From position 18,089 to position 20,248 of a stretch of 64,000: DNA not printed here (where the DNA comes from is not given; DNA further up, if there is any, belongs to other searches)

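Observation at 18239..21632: Phage-encoded GT41 (OGT-like) glycosyltransferase next to a sugar C-methyltransferase-like enzyme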

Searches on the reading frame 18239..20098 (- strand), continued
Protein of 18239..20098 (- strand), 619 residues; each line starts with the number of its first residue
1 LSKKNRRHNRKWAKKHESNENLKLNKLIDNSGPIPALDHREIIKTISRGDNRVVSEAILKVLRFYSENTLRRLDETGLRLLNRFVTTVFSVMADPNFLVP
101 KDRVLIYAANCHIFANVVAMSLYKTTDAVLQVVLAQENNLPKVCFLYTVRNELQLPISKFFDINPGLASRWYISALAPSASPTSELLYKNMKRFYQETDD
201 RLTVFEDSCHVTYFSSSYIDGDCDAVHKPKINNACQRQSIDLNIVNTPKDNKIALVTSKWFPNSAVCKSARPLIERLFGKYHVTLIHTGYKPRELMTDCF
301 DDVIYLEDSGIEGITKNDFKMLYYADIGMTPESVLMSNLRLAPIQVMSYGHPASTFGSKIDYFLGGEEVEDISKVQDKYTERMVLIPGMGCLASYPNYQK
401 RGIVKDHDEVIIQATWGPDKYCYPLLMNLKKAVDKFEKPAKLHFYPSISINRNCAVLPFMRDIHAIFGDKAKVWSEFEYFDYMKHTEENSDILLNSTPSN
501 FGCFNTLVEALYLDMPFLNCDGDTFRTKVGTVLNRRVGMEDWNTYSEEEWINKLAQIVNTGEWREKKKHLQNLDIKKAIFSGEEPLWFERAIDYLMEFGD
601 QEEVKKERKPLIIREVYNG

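Call 17: find_encoding_contigs(protein=P0026, flank=10000, max_places=2)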
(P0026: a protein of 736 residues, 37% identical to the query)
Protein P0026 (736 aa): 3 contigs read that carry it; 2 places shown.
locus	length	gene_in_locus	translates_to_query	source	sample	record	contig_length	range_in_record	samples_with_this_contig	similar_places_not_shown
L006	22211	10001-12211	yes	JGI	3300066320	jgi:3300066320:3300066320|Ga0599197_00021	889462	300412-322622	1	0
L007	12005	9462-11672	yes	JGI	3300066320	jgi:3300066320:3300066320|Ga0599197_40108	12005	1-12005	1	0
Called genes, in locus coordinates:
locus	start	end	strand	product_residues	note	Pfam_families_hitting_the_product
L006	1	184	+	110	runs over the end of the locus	-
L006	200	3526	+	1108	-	PF00669:Flagellin_N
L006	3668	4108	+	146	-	PF02623:FliW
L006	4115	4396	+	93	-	PF02599:CsrA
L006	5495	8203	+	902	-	PF00669:Flagellin_N, PF00700:Flagellin_C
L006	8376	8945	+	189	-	-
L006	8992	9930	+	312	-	PF04055:Radical_SAM, PF13186:SPASM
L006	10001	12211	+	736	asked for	PF13844:Glyco_transf_41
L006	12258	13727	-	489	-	PF13489:Methyltransf_23, PF08242:Methyltransf_12, PF08484:Methyltransf_14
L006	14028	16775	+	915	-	PF02465:FliD_N, PF07196:Flagellin_IN (faint), PF07195:FliD_C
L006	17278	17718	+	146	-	PF02561:FliS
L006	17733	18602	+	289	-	PF02621:VitK2_biosynth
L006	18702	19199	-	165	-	PF13560:HTH_31, PF01381:HTH_3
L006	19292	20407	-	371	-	PF01609:DDE_Tnp_1, PF13701:DDE_Tnp_1_4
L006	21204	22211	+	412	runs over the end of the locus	PF13742:tRNA_anti_2, PF01336:tRNA_anti-codon, PF02601:Exonuc_VII_L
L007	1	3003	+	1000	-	?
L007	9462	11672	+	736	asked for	PF13844:Glyco_transf_41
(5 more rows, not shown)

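Call 18: find_encoding_contigs(protein=P0043, flank=10000, max_places=2)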
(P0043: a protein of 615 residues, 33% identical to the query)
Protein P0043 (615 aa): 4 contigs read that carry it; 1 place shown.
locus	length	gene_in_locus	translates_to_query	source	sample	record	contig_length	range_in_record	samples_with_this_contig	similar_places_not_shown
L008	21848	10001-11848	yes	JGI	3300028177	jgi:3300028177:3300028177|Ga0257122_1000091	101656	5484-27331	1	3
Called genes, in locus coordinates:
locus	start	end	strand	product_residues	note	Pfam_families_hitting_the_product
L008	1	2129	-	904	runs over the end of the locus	PF00669:Flagellin_N, PF00700:Flagellin_C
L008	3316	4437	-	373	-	PF03372:Exo_endo_phos (weak)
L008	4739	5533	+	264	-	-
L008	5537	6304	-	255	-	PF13469:Sulfotransfer_3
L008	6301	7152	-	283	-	PF00685:Sulfotransfer_1 (weak), PF13469:Sulfotransfer_3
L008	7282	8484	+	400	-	PF13489:Methyltransf_23, PF08242:Methyltransf_12 (faint), PF08484:Methyltransf_14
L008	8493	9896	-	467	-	PF04055:Radical_SAM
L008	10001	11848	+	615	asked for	PF13844:Glyco_transf_41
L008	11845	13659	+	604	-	PF13844:Glyco_transf_41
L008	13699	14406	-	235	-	PF00685:Sulfotransfer_1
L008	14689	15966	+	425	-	PF04107:GCS2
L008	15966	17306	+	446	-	PF00009:GTP_EFTU (weak), PF01926:MMR_HSR1, PF02421:FeoB_N, PF00071:Ras (weak), PF01926:MMR_HSR1, PF02421:FeoB_N, PF00009:GTP_EFTU, PF14714:KH_dom-like, +5 more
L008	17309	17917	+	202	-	PF02660:G3P_acyltransf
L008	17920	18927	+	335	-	PF01210:NAD_Gly3P_dh_N, PF07479:NAD_Gly3P_dh_C, PF20618:GPD_NAD_C_bact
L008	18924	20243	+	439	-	PF01436:NHL (faint), PF07719:TPR_2 (faint), PF14853:Fis1_TPR_C (faint), PF00515:TPR_1 (faint)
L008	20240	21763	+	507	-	PF03023:MurJ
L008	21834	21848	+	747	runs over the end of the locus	PF13328:HD_4, PF01966:HD, PF04607:RelA_SpoT, PF02824:TGS, PF28438:RelA_RIS, PF13291:ACT_4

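Call 19: find_encoding_contigs(protein=P0063, flank=10000, max_places=2)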
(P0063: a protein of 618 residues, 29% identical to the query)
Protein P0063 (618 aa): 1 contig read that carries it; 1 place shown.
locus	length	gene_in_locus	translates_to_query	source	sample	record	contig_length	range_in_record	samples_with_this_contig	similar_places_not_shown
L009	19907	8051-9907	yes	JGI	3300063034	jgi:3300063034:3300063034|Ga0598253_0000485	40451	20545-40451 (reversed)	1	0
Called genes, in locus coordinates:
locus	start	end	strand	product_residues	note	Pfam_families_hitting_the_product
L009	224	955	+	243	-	-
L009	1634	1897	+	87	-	-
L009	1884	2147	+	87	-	PF01978:TrmB (weak)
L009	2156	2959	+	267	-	PF12684:DUF3799, PF12705:PDDEXK_1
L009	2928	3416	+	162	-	-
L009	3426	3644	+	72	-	-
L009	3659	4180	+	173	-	-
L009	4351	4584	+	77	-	-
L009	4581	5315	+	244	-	PF01507:PAPS_reduct (weak)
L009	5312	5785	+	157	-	PF00805:Pentapeptide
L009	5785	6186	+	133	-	-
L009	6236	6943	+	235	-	-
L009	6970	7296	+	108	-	-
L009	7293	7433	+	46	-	-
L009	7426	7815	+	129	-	-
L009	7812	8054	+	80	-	-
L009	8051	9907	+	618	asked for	PF13844:Glyco_transf_41 (faint)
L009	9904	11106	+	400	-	PF01041:DegT_DnrJ_EryC1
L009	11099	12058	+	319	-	PF01370:Epimerase, PF16363:GDP_Man_Dehyd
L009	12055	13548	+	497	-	PF03102:NeuB, PF07385:Lyx_isomer (faint), PF07883:Cupin_2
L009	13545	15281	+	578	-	PF02776:TPP_enzyme_N, PF00205:TPP_enzyme_M, PF02775:TPP_enzyme_C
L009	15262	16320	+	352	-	PF13489:Methyltransf_23, PF08484:Methyltransf_14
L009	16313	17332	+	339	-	PF04055:Radical_SAM, PF13186:SPASM (weak)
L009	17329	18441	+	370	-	PF04055:Radical_SAM, PF13186:SPASM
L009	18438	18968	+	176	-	-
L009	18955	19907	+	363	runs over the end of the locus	PF05050:Methyltransf_21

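Call 26: search_protein_families(library=ncbifam, proteins=[window:18239-20098:-, L003:8860-10020:+, L006:12258-13727:-, L006:10001-12211:+], max_evalue=0.01)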
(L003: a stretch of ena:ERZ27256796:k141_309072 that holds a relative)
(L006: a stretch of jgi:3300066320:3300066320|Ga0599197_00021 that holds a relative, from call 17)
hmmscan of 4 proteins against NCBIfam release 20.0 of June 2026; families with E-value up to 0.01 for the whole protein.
window:18239-20098:- (619 aa): 1 family
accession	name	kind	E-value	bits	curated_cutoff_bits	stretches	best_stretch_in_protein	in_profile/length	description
NF049992.1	NGTferase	equivalog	7.2e-20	71.1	1000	1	315-583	331-597/614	UDP-glucose:protein N-beta-glucosyltransferase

L003:8860-10020:+ (386 aa): 1 family
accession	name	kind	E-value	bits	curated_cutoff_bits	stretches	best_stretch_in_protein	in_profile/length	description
TIGR01983.1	UbiG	equivalog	0.00033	20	102.95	1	92-196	44-154/228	bifunctional 2-polyprenyl-6-hydroxyphenol methylase/3-demethylubiquinol 3-O-methyltransferase UbiG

L006:12258-13727:- (489 aa): 4 families
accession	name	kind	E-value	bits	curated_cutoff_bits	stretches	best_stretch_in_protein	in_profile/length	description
TIGR00091.1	TIGR00091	equivalog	0.0002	20.8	112.65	1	141-170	17-46/194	tRNA (guanosine(46)-N7)-methyltransferase TrmB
TIGR04543.1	ketoArg_3Met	equivalog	0.00053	19.2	425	1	130-175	139-184/336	2-ketoarginine methyltransferase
NF050150.1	RiPP_MTase_ApyS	equivalog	0.0016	17.7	400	1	143-176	144-177/323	RiPP biosynthesis methyltransferase ApyS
TIGR02081.1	metW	equivalog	0.0045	16.5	189.5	1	132-162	5-36/194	methionine biosynthesis protein MetW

L006:10001-12211:+ (736 aa): 1 family
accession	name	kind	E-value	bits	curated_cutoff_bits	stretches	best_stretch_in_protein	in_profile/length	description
NF049992.1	NGTferase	equivalog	1.1e-33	116.8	1000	1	435-692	328-584/614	UDP-glucose:protein N-beta-glucosyltransferase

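Call 35: find_related_loci(query=A2, collection=viral_contigs, flank=10000)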
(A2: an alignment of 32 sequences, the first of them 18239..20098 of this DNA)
Query A2 (619 aa) in viral_contigs; peptide patterns used: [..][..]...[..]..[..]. (x = any residue, [..] = any of these).
21 stretches matched a pattern; 19 encode a relative of the query (tblastn E <= 1e-3); 19 distinct loci.
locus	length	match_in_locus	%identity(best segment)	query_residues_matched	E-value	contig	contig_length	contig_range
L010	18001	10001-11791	35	29-616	1e-123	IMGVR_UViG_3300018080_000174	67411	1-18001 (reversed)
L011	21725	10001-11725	34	34-616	3e-101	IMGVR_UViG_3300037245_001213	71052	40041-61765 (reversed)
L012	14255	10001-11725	35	34-596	7e-100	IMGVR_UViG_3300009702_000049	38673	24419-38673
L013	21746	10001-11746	33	31-613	4e-99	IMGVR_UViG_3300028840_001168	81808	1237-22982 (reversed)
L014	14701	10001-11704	36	34-596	3e-96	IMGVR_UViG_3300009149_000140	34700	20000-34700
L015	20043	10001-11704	36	34-596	3e-96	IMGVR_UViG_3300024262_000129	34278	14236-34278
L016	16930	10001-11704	35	34-597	1e-99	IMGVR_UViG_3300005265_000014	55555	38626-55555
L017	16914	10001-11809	33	5-616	6e-96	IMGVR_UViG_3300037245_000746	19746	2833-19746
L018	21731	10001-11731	34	24-596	3e-95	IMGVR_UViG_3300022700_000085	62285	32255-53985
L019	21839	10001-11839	33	1-605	8e-95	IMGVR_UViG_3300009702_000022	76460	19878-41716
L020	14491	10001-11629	34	53-597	1e-93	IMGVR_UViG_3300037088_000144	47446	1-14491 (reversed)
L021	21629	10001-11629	34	53-597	1e-93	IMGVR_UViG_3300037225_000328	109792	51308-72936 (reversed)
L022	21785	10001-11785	36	30-616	8e-120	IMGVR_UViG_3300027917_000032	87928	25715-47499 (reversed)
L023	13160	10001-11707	33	34-597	1e-88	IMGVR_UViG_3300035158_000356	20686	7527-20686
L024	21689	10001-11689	32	35-596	9e-87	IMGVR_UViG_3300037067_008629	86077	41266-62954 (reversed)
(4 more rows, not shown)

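Call 39: find_related_loci(query=A3, collection=genome_contigs, flank=10000)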
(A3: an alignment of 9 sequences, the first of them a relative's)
Query A3 (736 aa) in genome_contigs; peptide patterns used: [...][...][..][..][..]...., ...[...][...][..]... (x = any residue, [..] = any of these).
266 stretches matched a pattern; 216 encode a relative of the query (tblastn E <= 1e-3); the best 80 are kept; 80 distinct loci.
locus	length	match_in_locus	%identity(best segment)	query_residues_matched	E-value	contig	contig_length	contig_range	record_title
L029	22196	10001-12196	74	1-735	0e+0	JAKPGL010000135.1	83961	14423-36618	MAG: Planctomycetota bacterium isolate JPMR_metabat.7_sub k141_369699, whole genome shotgun sequence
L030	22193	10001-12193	73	1-735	0e+0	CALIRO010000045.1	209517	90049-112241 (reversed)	MAG: uncultured Thermoguttaceae bacterium isolate S1_Bin_METABAT__157_1 genome assembly, contig: c_000000928700, whole g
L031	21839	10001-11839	51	117-735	0e+0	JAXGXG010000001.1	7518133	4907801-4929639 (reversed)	MAG: Thermoguttaceae bacterium isolate AnMBR.bin485 bin485_1, whole genome shotgun sequence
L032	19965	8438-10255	52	121-735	0e+0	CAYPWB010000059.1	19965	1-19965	MAG TPA_asm: uncultured Planctomycetaceae bacterium isolate SRP332253_co1_62 genome assembly, contig: NODE_4299_length_1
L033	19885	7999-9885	50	117-735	0e+0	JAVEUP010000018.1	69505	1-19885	MAG: Thermoguttaceae bacterium isolate BF2_50 NODE_132_length_69505_cov_4.393352_Biofilm2, whole genome shotgun sequence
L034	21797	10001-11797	50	126-735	0e+0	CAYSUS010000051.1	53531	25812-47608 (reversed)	MAG TPA_asm: uncultured Pirellulales bacterium isolate SRP141376_co4_16 genome assembly, contig: NODE_1111_length_53531_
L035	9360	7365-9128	45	153-735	1e-171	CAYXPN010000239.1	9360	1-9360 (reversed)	MAG TPA_asm: uncultured Planctomycetaceae bacterium isolate binchicken_co17_32 genome assembly, contig: NODE_15274_lengt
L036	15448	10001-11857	45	99-735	3e-170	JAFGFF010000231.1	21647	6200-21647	MAG: Pirellulales bacterium isolate Zod_Metabat.1299 k87_6691854, whole genome shotgun sequence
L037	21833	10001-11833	41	124-735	3e-152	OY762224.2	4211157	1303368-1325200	MAG: Thermoguttaceae bacterium isolate 39c07490-4977-4a7b-b225-7b15415de21e genome assembly, chromosome: 1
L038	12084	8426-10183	40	150-736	4e-145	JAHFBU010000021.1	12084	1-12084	MAG: Syntrophaceae bacterium isolate nzgw205 NODE_12044_length_12085_cov_3.198847, whole genome shotgun sequence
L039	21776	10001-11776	40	156-736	3e-134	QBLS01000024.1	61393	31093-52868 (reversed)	MAG: Pseudanabaena sp. isolate ULC187bin1 scaffold24_size61393, whole genome shotgun sequence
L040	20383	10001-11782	39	156-736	2e-133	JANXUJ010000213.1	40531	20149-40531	MAG: Cyanobacteria bacterium isolate 339R_metabat_31 339R_k141_566939, whole genome shotgun sequence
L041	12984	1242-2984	39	157-735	8e-133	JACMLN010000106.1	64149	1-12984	MAG: Gloeobacterales cyanobacterium ES-bin-313 ES-bin-313-contig-k141_5080984, whole genome shotgun sequence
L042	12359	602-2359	39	156-727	6e-130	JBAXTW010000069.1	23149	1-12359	MAG: Pseudanabaena sp. ELA645 MAG645_69, whole genome shotgun sequence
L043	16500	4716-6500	38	156-736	6e-130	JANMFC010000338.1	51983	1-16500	MAG: Pseudanabaena sp. OTE_70b_metabat_355 OTE_70b_k141_2677750, whole genome shotgun sequence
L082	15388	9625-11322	36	182-736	8e-108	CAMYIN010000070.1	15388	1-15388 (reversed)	MAG: uncultured Gammaproteobacteria bacterium isolate ES_M_Gamma_067 genome assembly, contig: NODE_2366_length_15388_cov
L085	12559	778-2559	35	154-735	1e-105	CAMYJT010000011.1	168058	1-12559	MAG: uncultured Gammaproteobacteria bacterium isolate ES_M_Gamma_066 genome assembly, contig: scaffold_117, whole genome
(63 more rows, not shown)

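Call 41: predict_structure(alignment_id=A2)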
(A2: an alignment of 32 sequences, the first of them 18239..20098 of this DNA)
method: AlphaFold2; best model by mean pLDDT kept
length: 619 residues; sequences in the alignment: 32
mean_pLDDT: 91.9   pTM: 0.88
mean pLDDT of the five models: 91.9, 91.9, 91.2, 90.2, 89.9
residues with pLDDT >= 90: 464; 70-90: 145; 50-70: 9; < 50: 1
segments of 3 or more residues with pLDDT < 50: none
pLDDT, mean of each block of 10 residues (from residue 1): 62 81 92 94 95 97 93 94 98 97 95 96 97 96 97 96 95 87 93 94 82 84 88 92 95 96 87 94 94 91 92 93 93 92 94 90 95 90 95 89 91 85 93 97 89 90 96 91 94 86 87 96 90 96 95 97 96 94 95 96 82 89
secondary structure, 60 per line:
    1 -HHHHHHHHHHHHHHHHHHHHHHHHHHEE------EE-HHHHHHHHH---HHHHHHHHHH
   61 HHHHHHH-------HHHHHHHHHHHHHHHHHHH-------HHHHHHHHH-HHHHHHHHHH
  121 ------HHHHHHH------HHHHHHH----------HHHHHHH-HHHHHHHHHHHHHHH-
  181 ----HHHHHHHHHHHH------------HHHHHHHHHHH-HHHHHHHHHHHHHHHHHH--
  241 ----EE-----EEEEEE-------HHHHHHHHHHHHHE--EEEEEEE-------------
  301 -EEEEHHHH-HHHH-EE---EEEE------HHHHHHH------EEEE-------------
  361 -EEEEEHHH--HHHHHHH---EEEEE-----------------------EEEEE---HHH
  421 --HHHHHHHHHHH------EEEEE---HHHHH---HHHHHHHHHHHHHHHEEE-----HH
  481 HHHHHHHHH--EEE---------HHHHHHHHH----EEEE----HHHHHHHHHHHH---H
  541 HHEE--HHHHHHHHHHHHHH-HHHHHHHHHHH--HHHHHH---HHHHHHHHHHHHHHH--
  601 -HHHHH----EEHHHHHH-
elements in order: H2-27 H39-47 H51-67 H75-93 H101-109 H111-120 H127-133 H140-146 H157-163 H165-179 H185-196 H209-219 H221-238 E252-257 H265-277 E281-287 E302-305 H306-309 H311-314 E321-324 H331-337 E344-347 E362-366 H372-378 E382-386 E410-414 H423-433 E440-444 H448-452 H456-470 E471-473 H479-489 E492-494 H504-512 E517-520 H525-536 H547-560 H562-572 H575-580 H584-598 H602-606 H613-618
